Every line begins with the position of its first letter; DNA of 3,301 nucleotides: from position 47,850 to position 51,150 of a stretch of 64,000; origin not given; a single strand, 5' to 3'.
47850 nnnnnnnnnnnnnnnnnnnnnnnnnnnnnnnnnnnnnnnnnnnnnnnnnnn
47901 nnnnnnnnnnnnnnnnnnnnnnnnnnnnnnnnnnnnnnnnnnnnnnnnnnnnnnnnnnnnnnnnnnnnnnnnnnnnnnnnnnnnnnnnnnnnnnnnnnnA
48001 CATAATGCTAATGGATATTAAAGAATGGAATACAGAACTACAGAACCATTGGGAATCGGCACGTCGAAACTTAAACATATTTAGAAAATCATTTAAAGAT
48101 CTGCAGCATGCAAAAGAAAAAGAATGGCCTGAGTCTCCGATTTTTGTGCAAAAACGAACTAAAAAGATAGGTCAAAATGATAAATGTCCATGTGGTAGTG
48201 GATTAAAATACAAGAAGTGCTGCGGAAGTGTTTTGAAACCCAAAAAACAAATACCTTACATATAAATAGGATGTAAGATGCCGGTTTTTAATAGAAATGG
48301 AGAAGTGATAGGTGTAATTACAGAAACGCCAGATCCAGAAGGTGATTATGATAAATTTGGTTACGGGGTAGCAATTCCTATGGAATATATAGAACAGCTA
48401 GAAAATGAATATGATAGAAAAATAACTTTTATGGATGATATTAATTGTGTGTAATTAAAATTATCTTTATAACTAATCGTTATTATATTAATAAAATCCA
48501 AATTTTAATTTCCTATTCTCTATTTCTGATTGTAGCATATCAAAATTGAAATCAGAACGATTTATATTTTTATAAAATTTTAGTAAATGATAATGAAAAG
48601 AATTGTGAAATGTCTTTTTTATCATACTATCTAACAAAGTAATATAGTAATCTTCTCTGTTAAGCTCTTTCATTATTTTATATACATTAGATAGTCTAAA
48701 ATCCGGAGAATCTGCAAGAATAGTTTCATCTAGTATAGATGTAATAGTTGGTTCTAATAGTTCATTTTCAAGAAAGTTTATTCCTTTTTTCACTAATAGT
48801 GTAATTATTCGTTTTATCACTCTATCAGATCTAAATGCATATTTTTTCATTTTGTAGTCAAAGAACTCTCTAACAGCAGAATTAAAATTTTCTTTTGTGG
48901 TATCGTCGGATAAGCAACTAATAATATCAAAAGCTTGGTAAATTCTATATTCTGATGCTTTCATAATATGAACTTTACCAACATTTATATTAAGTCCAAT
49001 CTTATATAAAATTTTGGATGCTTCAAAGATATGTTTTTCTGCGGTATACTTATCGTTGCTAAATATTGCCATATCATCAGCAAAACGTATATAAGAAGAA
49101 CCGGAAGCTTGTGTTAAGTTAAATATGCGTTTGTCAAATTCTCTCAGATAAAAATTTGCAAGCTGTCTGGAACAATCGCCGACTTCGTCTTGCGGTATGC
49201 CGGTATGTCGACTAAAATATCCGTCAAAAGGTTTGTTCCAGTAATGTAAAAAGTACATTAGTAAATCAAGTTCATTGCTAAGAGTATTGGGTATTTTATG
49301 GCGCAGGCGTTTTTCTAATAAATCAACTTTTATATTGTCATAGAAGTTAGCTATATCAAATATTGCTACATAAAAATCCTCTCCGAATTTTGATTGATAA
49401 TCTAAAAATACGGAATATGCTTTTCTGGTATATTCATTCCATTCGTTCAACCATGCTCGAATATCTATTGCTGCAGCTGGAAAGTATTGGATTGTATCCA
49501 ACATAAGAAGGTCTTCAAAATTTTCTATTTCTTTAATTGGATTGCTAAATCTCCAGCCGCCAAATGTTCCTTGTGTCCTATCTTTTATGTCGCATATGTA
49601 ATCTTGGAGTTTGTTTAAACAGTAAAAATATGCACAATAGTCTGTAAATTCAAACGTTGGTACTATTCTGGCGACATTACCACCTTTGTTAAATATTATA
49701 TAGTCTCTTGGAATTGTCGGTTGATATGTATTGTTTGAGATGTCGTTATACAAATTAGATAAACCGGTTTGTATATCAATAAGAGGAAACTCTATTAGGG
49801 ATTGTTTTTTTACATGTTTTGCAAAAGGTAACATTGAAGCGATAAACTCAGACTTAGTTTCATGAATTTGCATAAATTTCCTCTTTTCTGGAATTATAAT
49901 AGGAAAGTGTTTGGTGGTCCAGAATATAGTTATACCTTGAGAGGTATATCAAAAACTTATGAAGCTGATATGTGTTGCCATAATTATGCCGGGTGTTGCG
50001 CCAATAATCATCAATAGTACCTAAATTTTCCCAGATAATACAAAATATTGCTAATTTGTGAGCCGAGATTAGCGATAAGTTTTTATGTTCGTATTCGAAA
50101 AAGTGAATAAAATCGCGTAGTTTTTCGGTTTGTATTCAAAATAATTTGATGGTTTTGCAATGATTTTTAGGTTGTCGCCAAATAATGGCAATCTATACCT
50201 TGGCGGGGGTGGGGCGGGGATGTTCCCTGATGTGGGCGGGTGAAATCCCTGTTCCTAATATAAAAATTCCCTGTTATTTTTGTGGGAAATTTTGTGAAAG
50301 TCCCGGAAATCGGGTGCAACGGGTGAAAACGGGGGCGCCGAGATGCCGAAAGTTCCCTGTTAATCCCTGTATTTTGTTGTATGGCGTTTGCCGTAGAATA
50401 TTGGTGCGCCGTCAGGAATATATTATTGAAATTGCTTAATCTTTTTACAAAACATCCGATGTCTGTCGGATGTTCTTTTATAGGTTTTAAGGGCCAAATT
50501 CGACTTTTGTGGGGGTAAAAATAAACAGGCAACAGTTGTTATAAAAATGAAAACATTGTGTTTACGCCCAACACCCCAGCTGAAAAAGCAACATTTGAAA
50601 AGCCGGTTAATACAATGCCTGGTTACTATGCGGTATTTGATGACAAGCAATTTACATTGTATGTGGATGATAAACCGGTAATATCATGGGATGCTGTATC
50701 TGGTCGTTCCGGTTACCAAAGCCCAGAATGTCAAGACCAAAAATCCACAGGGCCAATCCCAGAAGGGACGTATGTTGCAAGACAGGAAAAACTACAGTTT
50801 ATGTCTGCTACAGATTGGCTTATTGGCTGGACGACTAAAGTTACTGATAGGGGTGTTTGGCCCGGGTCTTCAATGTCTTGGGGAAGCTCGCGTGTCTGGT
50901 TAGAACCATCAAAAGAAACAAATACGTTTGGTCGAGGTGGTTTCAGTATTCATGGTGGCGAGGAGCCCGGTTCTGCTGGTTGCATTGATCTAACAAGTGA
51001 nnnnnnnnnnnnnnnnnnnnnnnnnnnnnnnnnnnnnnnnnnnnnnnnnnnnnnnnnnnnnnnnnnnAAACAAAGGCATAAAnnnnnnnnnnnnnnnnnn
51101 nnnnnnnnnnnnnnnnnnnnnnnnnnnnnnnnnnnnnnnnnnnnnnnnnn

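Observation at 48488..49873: Orphan Abi/DRT-like reverse transcriptase with an unusual FADD catalytic box and no recognisable retron, group II or DGR context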

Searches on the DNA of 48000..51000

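Call 27: search_rna_families(source=window, start=48000, end=51000, threshold=evalue, max_evalue=1)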
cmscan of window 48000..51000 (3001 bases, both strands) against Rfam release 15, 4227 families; matches with E-value up to 1: 0.
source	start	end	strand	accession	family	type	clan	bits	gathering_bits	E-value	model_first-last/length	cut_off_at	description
